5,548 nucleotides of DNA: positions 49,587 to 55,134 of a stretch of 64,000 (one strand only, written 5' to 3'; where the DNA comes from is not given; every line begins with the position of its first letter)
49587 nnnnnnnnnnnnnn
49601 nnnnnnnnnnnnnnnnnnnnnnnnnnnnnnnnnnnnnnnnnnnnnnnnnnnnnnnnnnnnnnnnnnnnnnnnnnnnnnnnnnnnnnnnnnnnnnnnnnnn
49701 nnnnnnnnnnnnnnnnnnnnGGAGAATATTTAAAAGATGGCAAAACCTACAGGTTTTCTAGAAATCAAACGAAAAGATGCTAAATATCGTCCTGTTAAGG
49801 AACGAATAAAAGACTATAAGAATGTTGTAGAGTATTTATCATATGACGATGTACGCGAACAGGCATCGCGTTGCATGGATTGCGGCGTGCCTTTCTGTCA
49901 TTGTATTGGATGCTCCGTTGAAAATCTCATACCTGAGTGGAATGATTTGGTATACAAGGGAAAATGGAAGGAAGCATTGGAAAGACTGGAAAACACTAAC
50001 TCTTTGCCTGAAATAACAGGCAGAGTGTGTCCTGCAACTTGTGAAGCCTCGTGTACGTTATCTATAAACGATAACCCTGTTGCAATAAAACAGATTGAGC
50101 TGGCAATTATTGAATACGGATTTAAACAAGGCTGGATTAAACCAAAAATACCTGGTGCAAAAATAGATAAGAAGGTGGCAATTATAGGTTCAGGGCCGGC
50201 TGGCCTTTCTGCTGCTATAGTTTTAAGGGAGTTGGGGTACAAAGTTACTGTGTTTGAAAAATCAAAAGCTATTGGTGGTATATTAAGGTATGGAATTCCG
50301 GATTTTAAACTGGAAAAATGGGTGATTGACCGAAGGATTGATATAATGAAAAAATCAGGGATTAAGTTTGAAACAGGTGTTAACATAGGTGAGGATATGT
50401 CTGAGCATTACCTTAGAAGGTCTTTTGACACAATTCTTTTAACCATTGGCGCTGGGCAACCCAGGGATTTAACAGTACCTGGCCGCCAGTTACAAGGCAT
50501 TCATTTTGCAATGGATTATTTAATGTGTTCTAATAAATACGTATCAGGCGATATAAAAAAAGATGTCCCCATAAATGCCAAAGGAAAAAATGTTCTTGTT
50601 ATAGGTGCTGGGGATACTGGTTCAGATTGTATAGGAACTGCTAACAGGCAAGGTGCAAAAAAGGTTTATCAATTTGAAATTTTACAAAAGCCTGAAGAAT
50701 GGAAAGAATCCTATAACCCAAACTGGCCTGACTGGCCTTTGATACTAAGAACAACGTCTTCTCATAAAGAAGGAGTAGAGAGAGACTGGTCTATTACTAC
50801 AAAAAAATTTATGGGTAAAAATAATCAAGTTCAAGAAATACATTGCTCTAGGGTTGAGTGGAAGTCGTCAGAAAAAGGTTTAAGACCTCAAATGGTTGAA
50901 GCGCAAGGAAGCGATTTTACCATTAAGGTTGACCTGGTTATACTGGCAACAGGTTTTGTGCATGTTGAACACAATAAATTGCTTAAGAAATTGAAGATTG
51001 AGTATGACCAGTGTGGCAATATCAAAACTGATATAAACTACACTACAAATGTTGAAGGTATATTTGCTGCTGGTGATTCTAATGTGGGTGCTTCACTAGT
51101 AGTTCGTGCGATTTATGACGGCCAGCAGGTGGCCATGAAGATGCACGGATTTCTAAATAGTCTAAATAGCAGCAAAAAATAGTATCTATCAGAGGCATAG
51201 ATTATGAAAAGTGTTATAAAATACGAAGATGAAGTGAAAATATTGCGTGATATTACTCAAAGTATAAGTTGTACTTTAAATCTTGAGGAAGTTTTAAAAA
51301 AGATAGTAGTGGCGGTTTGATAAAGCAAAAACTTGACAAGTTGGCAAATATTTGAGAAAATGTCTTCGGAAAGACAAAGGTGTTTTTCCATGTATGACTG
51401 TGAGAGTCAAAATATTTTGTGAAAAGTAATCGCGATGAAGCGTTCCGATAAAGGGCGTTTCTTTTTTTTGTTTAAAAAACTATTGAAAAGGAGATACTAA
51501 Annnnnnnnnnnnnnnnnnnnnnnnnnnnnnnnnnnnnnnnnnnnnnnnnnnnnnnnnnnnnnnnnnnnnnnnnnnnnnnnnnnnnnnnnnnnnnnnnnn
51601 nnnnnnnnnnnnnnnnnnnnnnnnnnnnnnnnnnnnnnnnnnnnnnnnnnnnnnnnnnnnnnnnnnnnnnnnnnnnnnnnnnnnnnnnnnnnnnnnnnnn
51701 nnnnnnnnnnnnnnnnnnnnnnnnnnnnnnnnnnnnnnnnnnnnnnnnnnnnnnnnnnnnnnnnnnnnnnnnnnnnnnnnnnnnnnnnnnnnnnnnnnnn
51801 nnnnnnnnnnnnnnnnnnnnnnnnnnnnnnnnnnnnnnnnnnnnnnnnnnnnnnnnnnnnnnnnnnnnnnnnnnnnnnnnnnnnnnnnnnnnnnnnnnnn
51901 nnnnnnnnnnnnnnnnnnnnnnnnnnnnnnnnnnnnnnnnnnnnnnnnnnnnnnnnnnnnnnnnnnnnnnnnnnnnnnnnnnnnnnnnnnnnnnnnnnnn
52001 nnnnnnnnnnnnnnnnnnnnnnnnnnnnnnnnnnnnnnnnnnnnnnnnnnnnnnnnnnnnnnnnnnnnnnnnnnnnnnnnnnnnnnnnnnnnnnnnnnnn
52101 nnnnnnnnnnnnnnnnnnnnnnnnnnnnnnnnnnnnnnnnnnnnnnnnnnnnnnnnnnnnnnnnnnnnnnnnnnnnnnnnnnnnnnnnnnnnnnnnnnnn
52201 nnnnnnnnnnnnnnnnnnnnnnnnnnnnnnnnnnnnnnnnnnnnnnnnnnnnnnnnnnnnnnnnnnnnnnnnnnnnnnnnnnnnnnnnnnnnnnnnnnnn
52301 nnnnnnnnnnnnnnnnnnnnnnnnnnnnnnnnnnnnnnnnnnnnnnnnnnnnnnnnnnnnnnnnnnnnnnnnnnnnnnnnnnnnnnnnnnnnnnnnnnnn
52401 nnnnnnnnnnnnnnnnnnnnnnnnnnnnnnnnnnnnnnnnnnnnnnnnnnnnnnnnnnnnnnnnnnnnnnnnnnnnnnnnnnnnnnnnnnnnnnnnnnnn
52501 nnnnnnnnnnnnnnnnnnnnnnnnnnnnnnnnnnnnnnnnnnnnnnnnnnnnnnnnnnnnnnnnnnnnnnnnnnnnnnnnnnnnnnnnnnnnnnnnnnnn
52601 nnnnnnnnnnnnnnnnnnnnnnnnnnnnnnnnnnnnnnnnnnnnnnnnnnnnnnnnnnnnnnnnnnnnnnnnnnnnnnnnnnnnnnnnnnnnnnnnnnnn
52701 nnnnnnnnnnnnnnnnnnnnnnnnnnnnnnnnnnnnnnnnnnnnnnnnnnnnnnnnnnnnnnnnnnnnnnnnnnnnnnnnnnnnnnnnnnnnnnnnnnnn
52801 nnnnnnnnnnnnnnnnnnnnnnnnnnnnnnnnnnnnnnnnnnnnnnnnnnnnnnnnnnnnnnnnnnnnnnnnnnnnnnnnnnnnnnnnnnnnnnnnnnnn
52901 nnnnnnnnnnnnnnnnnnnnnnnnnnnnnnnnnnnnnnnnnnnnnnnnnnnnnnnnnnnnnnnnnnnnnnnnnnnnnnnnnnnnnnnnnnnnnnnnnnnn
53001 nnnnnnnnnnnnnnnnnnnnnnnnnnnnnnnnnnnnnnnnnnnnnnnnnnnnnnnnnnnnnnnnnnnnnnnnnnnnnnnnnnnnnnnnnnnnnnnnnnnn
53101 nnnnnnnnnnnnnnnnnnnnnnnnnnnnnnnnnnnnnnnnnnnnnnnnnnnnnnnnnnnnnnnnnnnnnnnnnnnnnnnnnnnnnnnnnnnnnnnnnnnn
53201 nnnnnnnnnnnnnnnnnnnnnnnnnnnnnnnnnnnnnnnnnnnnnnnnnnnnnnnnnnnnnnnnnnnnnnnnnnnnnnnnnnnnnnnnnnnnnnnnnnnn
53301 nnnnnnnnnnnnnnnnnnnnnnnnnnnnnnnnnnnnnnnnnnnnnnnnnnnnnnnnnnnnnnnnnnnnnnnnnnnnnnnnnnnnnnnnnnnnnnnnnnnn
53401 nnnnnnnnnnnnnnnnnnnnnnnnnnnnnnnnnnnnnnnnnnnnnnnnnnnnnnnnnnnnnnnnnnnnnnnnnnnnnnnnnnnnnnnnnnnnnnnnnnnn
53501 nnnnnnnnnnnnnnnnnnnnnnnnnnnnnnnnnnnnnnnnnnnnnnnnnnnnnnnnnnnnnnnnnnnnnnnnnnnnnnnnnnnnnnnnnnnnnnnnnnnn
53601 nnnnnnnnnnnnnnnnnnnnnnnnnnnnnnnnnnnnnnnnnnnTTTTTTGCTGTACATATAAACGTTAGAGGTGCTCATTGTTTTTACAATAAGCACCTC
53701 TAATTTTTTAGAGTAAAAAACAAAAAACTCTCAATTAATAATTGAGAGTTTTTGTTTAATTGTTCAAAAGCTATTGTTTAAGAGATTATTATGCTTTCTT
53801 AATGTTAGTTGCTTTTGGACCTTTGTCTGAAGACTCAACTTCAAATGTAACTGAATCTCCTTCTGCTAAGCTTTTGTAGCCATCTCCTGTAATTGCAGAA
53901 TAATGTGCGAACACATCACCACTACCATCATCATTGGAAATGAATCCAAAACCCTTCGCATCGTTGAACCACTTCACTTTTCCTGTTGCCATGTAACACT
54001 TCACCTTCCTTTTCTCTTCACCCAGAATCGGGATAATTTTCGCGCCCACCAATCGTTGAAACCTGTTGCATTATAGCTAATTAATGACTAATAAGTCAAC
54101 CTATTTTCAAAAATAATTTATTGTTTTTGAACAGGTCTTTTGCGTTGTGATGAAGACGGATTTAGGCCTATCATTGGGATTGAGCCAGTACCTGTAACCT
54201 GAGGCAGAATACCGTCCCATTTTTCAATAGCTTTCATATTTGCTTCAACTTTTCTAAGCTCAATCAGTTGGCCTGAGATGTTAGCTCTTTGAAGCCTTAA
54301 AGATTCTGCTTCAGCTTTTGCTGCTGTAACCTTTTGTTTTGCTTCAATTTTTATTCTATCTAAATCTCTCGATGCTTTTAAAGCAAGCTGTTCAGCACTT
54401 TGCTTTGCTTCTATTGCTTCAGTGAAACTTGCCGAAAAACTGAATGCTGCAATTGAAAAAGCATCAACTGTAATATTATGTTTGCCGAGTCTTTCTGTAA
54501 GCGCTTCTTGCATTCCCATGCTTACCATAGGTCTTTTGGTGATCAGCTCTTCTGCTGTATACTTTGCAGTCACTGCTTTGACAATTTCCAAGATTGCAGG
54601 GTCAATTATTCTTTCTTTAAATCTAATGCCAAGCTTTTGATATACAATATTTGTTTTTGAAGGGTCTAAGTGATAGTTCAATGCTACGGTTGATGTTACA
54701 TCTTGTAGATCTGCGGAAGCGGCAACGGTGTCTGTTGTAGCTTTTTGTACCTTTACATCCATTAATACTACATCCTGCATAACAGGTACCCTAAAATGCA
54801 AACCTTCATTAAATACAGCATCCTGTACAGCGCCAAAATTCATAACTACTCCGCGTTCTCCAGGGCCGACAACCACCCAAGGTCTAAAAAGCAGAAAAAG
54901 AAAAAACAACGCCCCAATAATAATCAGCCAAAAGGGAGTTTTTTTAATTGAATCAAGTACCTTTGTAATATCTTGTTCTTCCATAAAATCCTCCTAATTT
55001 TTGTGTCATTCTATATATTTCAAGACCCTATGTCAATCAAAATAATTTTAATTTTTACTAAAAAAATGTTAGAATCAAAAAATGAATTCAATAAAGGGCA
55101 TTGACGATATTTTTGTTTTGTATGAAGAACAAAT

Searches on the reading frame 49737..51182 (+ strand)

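Call 9: search_protein_families(library=pfam, proteins=[window:49737-51182:+])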
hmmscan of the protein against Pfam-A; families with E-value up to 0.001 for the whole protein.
window:49737-51182:+ (481 aa): 15 families
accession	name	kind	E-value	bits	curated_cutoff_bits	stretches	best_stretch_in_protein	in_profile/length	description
PF07992.20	Pyr_redox_2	-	3.4e-29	102.6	26.1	1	145-462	1-291/291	Pyridine nucleotide-disulphide oxidoreductase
PF14691.11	Fer4_20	-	6.3e-24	84.4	25.8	1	23-132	1-112/113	Dihydroprymidine dehydrogenase domain II, 4Fe-4S cluster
PF13738.12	Pyr_redox_3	-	4.4e-10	39.7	30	1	149-185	2-39/305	Pyridine nucleotide-disulphide oxidoreductase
PF00070.33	Pyr_redox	-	1.3e-09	38.9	22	1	146-180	1-35/82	Pyridine nucleotide-disulphide oxidoreductase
PF13450.12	NAD_binding_8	-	8.7e-09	36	21.9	1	149-182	1-34/68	NAD(P)-binding Rossmann-like domain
PF01262.27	AlaDh_PNT_C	-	6.3e-08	32.7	23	1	135-178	20-62/214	Alanine dehydrogenase/PNT, C-terminal domain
PF03486.20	HI0933_like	-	5.5e-07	29.7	50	1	146-180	2-36/244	HI0933-like protein Rossmann domain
PF00743.25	FMO-like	-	9.5e-07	28.1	22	0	145-185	2-42/532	Flavin-binding monooxygenase-like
PF00890.30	FAD_binding_2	-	2.4e-06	27.4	20.4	1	147-181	2-36/414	FAD binding domain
PF01494.25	FAD_binding_3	-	3.5e-06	26.9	22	1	146-177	3-34/349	FAD binding domain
PF12831.13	FAD_oxidored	-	4.5e-06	26.7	27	1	147-183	2-38/416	FAD dependent oxidoreductase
PF01946.23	Thi4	-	4.6e-06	26.5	26.2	1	145-190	18-64/235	Thi4 family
PF01266.30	DAO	-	9.8e-06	25.7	27.9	1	146-180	1-35/353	FAD dependent oxidoreductase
PF02826.25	2-Hacid_dh_C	-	0.00017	21.5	25.1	0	135-177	26-69/178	D-isomer specific 2-hydroxyacid dehydrogenase, NAD binding domain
PF13434.12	Lys_Orn_oxgnase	-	0.00049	19.8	21.3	0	270-315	175-218/339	L-lysine 6-monooxygenase/L-ornithine 5-monooxygenase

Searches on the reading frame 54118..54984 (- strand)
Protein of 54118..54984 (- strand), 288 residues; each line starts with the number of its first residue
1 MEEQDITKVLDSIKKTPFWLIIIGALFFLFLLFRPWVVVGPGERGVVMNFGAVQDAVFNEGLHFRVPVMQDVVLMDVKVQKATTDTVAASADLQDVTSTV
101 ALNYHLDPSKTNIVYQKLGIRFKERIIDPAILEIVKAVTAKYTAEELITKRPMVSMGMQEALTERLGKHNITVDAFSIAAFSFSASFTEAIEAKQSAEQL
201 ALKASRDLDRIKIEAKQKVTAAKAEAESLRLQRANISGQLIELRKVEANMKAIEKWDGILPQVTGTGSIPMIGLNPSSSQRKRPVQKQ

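Call 12: search_protein_families(library=pfam, proteins=[window:54118-54984:-], max_evalue=0.00001)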
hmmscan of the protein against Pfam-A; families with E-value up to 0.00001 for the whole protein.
window:54118-54984:- (288 aa): 1 family
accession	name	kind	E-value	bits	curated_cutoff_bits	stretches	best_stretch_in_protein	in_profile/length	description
PF01145.31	Band_7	-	2.6e-33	116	23.6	1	38-225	2-175/176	SPFH domain / Band 7 family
